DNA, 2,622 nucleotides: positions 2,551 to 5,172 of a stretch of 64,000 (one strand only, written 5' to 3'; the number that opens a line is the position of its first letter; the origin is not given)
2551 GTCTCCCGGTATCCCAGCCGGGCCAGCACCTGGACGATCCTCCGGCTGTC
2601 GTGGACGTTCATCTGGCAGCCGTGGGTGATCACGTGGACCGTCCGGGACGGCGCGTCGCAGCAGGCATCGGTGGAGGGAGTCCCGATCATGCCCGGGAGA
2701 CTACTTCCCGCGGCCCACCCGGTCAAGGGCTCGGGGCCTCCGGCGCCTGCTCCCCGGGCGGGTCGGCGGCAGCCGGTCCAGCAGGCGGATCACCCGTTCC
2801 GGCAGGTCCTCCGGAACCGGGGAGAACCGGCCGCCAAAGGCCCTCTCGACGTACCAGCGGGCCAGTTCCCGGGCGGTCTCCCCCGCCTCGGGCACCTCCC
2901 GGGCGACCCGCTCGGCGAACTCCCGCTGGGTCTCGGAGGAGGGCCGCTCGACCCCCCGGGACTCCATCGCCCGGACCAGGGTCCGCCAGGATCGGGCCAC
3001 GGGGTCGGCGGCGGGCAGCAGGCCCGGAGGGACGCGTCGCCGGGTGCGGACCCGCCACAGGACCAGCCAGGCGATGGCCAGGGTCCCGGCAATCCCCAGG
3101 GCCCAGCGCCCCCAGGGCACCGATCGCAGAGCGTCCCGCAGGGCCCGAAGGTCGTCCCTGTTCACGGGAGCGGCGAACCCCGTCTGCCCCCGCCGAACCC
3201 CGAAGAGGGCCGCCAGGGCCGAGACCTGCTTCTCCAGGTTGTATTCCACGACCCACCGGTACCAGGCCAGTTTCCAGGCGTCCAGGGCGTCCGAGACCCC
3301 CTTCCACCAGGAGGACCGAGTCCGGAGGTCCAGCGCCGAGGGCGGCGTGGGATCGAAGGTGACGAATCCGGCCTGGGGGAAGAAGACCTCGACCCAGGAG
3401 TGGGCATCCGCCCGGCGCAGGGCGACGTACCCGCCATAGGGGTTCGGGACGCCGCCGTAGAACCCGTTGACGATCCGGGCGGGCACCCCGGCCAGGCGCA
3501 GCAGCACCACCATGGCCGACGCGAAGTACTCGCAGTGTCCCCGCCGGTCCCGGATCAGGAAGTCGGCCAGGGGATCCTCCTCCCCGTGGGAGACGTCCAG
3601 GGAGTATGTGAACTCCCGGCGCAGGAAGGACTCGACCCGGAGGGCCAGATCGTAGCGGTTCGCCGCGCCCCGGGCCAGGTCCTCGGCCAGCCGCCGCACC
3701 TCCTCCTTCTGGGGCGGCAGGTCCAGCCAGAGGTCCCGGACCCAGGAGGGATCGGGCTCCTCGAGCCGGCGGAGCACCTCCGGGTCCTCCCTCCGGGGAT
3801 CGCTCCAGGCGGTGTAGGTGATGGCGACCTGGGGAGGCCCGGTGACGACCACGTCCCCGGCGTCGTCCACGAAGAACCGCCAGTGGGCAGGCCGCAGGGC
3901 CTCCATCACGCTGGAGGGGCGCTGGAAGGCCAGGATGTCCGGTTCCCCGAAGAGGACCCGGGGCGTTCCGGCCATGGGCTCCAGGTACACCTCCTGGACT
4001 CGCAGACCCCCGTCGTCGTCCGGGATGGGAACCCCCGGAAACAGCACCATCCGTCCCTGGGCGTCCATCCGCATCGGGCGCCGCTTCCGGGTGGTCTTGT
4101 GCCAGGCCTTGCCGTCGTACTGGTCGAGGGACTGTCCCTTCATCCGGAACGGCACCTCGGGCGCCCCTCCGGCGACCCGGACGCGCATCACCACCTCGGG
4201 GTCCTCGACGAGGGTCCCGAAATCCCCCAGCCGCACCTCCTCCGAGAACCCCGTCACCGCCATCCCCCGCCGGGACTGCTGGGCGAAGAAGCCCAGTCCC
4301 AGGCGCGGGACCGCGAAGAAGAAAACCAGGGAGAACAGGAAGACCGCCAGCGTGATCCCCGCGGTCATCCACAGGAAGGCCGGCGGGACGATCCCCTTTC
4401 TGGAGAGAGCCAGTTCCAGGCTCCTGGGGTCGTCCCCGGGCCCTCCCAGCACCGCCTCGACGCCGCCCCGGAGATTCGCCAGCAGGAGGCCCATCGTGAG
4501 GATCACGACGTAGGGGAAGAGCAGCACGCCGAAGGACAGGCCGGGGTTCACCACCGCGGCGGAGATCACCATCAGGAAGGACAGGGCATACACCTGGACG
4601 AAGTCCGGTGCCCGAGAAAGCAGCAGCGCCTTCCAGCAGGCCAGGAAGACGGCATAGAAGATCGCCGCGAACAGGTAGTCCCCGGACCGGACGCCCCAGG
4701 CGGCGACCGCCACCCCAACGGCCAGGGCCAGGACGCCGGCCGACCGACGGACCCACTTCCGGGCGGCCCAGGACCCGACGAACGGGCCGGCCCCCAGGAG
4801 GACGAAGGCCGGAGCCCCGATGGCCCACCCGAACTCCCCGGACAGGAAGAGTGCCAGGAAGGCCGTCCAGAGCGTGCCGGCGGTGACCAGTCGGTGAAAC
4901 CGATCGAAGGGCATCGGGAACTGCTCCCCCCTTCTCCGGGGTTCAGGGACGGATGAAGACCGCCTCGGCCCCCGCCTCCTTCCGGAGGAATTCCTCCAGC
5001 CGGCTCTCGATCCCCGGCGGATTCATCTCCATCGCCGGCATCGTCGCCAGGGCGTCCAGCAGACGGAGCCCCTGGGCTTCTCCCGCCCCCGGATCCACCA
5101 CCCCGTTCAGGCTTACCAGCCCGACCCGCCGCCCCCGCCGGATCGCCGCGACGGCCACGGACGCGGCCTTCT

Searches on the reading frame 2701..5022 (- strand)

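Call 66: search_protein_families(library=pfam, proteins=[window:2701-5022:-], max_evalue=0.00001)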
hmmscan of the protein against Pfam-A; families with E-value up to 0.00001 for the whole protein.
window:2701-5022:- (773 aa): 3 families
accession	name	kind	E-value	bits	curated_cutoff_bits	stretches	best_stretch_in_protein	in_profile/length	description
PF11992.13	TgpA_N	-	1e-31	110.7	30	1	49-412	4-331/333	TgpA N-terminal domain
PF01841.26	Transglut_core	-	1e-23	84.1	23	1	444-558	2-108/108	Transglutaminase-like superfamily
PF13559.11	DUF4129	-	4.7e-11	43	24.8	1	679-748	2-68/69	Domain of unknown function (DUF4129)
